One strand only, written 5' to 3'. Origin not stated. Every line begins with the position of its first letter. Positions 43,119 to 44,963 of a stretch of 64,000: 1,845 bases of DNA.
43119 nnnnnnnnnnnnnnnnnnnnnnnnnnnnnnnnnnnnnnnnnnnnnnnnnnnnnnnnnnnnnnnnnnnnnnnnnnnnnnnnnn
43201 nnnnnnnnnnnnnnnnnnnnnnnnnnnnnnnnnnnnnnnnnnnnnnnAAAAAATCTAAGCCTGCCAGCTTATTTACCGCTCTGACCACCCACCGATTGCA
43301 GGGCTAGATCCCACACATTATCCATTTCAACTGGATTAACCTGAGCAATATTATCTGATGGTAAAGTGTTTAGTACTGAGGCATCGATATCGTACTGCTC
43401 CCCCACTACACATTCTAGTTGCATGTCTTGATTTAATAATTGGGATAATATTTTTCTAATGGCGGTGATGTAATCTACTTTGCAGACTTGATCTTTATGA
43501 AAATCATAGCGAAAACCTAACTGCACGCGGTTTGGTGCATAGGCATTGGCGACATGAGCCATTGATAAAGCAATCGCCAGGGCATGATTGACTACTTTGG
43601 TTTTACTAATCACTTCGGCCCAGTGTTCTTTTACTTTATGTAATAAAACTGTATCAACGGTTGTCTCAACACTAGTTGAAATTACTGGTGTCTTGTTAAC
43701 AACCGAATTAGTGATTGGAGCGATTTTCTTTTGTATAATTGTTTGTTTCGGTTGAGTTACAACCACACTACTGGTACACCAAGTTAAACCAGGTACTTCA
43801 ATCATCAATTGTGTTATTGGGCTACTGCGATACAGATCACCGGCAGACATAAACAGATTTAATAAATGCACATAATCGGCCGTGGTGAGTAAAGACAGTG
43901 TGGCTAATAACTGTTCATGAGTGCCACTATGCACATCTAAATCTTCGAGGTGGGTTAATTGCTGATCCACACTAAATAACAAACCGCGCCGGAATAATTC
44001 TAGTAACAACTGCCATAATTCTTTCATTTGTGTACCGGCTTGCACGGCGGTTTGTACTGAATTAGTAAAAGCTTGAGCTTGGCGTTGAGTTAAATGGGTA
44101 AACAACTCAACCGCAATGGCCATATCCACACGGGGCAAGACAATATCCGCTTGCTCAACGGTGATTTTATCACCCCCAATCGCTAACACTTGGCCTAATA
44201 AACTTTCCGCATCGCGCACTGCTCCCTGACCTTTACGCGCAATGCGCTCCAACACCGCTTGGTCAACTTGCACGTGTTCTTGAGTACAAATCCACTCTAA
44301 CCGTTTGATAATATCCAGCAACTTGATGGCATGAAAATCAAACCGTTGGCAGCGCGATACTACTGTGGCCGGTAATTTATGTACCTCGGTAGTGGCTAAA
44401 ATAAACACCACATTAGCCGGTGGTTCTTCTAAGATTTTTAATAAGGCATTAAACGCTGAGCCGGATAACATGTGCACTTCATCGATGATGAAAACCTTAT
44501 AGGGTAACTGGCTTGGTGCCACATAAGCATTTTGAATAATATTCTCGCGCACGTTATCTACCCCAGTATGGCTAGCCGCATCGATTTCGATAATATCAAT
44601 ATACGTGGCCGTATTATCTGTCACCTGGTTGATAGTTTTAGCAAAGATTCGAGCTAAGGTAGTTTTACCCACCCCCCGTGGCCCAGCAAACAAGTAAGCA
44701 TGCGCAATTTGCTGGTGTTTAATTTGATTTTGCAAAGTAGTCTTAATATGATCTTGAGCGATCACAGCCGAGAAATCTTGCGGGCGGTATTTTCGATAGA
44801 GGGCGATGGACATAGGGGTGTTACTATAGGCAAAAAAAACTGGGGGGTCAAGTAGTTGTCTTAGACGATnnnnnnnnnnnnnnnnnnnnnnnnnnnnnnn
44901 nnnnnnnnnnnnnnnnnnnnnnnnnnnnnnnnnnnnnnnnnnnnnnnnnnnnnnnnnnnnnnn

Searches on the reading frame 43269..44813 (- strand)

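Call 90: search_protein_families(library=pfam, proteins=[window:43269-44813:-], max_evalue=0.00001)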
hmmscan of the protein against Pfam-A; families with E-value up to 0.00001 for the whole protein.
window:43269-44813:- (514 aa): 8 families
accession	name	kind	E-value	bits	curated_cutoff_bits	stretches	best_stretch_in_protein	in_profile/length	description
PF13177.12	DNA_pol3_delta2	-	3.8e-31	108.7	27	1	20-162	2-159/161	DNA polymerase III, delta subunit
PF00004.35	AAA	-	7e-17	62.5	21.2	1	41-159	2-124/131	ATPase family associated with various cellular activities (AAA)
PF22608.2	DNAX_ATPase_lid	-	1.6e-09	37.8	27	1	168-214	2-48/49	DNA polymerase III clamp loader subunit, ATPase lid domain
PF13401.12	AAA_22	-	1.7e-08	35.3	27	0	41-95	9-57/130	AAA domain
PF13173.12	AAA_14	-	3.9e-08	33.8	27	1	39-140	4-96/129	AAA domain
PF05496.18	RuvB_N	-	8.7e-08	32.5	27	1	10-71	2-67/159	Holliday junction DNA helicase RuvB P-loop domain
PF07728.20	AAA_5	-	6.1e-07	30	22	1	41-130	3-92/139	AAA domain (dynein-related subfamily)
PF13479.12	AAA_24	-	7.4e-06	26.4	27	0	41-118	6-78/195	AAA domain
